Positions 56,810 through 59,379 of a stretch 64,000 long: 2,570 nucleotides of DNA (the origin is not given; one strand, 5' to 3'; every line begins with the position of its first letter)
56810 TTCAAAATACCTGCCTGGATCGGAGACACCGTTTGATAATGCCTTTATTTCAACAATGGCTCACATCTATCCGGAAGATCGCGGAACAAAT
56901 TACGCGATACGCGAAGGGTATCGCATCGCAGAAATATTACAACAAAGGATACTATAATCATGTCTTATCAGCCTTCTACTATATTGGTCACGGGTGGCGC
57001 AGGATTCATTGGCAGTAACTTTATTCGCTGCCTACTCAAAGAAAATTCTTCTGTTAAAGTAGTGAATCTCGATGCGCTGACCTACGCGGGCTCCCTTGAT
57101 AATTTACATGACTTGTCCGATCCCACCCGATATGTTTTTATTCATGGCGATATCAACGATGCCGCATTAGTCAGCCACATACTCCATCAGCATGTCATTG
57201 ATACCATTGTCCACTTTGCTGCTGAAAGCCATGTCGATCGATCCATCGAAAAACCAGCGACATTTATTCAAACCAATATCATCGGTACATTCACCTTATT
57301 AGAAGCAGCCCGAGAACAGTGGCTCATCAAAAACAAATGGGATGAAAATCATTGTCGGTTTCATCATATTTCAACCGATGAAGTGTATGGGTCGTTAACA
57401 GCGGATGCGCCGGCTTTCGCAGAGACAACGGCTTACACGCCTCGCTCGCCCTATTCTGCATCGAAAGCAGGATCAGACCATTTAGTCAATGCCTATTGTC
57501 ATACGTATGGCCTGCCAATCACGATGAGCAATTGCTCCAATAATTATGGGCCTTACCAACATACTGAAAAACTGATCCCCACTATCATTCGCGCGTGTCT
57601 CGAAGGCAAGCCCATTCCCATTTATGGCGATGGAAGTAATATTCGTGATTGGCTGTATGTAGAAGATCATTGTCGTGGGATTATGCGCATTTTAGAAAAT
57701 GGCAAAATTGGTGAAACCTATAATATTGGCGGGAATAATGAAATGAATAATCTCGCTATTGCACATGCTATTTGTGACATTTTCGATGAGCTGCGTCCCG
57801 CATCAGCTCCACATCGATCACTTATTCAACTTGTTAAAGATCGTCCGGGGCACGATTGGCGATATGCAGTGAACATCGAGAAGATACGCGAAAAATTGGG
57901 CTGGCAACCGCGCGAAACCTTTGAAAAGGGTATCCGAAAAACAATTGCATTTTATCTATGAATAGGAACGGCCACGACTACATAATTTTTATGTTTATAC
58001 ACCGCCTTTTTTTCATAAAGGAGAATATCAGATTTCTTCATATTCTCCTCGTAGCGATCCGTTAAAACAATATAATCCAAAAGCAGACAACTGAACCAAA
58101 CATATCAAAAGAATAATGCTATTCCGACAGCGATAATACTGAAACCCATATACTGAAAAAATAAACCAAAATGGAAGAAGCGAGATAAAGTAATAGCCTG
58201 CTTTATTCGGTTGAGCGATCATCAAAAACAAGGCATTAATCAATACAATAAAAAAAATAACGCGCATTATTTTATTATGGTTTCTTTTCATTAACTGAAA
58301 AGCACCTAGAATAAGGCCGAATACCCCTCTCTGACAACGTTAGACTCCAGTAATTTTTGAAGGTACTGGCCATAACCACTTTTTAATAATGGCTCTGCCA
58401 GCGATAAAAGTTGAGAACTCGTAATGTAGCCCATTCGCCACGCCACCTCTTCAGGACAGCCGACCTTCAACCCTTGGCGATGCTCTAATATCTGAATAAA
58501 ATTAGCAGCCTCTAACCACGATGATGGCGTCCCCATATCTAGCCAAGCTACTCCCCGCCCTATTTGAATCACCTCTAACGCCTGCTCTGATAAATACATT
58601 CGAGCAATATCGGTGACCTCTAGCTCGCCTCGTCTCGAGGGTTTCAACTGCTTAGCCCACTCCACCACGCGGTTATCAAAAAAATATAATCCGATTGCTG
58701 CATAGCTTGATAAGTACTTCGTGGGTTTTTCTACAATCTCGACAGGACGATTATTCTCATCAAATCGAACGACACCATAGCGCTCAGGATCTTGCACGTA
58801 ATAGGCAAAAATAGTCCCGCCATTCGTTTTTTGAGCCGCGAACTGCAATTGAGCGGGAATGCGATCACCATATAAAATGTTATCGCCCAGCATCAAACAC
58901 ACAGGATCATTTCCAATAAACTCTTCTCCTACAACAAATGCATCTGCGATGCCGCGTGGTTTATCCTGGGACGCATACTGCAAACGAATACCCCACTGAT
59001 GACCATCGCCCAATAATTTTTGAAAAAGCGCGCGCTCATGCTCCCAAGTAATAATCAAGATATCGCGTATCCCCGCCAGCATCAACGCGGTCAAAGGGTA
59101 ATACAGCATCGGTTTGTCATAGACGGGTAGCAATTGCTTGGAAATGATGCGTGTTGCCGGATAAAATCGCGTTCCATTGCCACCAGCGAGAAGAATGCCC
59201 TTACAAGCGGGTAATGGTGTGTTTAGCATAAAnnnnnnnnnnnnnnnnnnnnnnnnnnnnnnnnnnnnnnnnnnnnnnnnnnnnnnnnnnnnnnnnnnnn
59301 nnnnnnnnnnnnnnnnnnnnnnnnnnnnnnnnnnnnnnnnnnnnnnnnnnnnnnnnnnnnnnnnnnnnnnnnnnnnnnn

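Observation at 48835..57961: Gtr-like lipid-carrier glycan-modification locus with an added FAD-oxidoreductase/SDR pair, an ABC exporter and two polytopic paralogues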

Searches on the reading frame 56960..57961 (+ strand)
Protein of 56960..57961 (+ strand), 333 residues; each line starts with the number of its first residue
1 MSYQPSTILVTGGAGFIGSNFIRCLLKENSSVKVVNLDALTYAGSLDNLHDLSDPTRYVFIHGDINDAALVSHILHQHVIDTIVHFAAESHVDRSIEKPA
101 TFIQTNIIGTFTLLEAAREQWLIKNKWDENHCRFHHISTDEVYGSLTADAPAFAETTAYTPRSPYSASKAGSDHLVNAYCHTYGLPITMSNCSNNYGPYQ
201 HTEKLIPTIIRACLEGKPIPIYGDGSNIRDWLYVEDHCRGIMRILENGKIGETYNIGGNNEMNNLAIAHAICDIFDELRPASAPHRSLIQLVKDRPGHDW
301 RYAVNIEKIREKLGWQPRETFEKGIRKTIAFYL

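Call 3: search_protein_families(library=pfam, proteins=[window:56960-57961:+], max_evalue=0.01)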
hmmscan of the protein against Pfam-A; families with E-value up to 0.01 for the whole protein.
window:56960-57961:+ (333 aa): 8 families
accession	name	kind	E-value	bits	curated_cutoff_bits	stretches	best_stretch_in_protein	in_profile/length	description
PF16363.11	GDP_Man_Dehyd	-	5e-95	319.2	27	1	9-328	1-332/332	GDP-mannose 4,6 dehydratase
PF01370.27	Epimerase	-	4.8e-68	229.6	20.9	1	8-257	1-240/240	NAD dependent epimerase/dehydratase family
PF02719.21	Polysacc_synt_2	-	4.2e-15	56.2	20.2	1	8-120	1-118/293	Polysaccharide biosynthesis protein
PF01073.25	3Beta_HSD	-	2.1e-14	53.7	22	1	9-236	1-220/280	3-beta hydroxysteroid dehydrogenase/isomerase family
PF04321.23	RmlD_sub_bind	-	2.4e-13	50.3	27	1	7-279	2-235/287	RmlD substrate binding domain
PF07993.18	NAD_binding_4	-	1.4e-12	47.8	20.1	1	10-194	1-206/258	Male sterility protein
PF00106.31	adh_short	-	1.8e-06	28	26.6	1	7-122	2-124/195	short chain dehydrogenase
PF05368.20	NmrA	-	0.0083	16.2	27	0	6-77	3-69/298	NmrA-like family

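Call 4: search_protein_families(library=ncbifam, proteins=[window:56960-57961:+], max_evalue=0.01)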
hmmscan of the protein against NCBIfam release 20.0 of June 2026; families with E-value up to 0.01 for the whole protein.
window:56960-57961:+ (333 aa): 39 families (the best 25 are shown)
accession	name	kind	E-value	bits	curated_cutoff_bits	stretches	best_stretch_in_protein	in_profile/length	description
TIGR01181.1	dTDP_gluc_dehyt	equivalog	6.5e-144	478.9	365.1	1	8-333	2-312/321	dTDP-glucose 4,6-dehydratase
NF007490.0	PRK10084.1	subfamily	5.3e-134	446.7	649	1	8-333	3-335/361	dTDP-glucose 4,6-dehydratase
NF007582.0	PRK10217.1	equivalog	7e-126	420.1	698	1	7-333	3-332/355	dTDP-glucose 4,6-dehydratase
TIGR04180.1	EDH_00030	hypoth_equivalog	1.1e-45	156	475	1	8-277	1-258/297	NAD-dependent 4,6-dehydratase LegB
TIGR01179.1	galE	equivalog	3.2e-36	124.8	262.3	1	8-323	2-316/332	UDP-glucose 4-epimerase GalE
TIGR02622.1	CDP_4_6_dhtase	equivalog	9.2e-31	107.2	278.45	1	3-332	2-330/352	CDP-glucose 4,6-dehydratase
NF007956.0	PRK10675.1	subfamily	9.8e-23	80.8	394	1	8-172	3-156/338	UDP-glucose 4-epimerase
TIGR01472.1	gmd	equivalog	1.8e-22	80.1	415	1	8-249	3-243/342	GDP-mannose 4,6-dehydratase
NF011728.1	PRK15181.1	equivalog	2.6e-19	69.4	760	1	4-332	14-337/348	Vi polysaccharide biosynthesis UDP-N-acetylglucosaminuronic acid C-4 epimerase TviC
TIGR03466.1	HpnA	hypoth_equivalog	4.4e-19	68.5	367.65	1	7-268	2-239/327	hopanoid-associated sugar epimerase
TIGR02197.1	heptose_epim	equivalog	3.8e-18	65.7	274.6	1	8-329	1-310/316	ADP-glyceromanno-heptose 6-epimerase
NF043036.1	ErythonDh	equivalog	1.3e-16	60.7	325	1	8-181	3-165/321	D-erythronate dehydrogenase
NF008872.0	PRK11908.1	equivalog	4.9e-16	58.7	294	1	8-332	4-335/349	bifunctional UDP-4-keto-pentose/UDP-xylose synthase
TIGR03589.1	PseB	equivalog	2.1e-12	46.7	407.75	1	5-119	4-114/324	UDP-N-acetylglucosamine 4,6-dehydratase (inverting)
NF047922.1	GDPFucSynFcl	equivalog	2.6e-12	46.8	500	1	64-333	38-302/308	GDP-L-fucose synthase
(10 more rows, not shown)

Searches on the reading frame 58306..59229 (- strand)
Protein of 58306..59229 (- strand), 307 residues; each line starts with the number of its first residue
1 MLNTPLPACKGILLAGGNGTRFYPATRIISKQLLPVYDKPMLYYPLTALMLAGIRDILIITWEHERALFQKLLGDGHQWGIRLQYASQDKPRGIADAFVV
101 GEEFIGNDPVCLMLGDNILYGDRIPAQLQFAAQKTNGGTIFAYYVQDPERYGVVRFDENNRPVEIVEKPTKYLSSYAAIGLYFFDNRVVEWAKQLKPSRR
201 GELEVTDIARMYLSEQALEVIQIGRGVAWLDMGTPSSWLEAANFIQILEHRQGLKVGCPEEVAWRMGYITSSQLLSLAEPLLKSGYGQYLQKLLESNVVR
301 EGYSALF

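Call 78: search_protein_families(library=pfam, proteins=[window:58306-59229:-], max_evalue=0.001)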
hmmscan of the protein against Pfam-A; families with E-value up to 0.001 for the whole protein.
window:58306-59229:- (307 aa): 2 families
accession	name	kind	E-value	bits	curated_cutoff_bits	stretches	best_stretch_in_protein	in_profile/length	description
PF00483.29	NTP_transferase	-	1e-65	222.2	21.2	1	10-245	1-242/245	Nucleotidyl transferase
PF12804.13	NTP_transf_3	-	2.4e-08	34.7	27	1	11-144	1-123/160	MobA-like NTP transferase domain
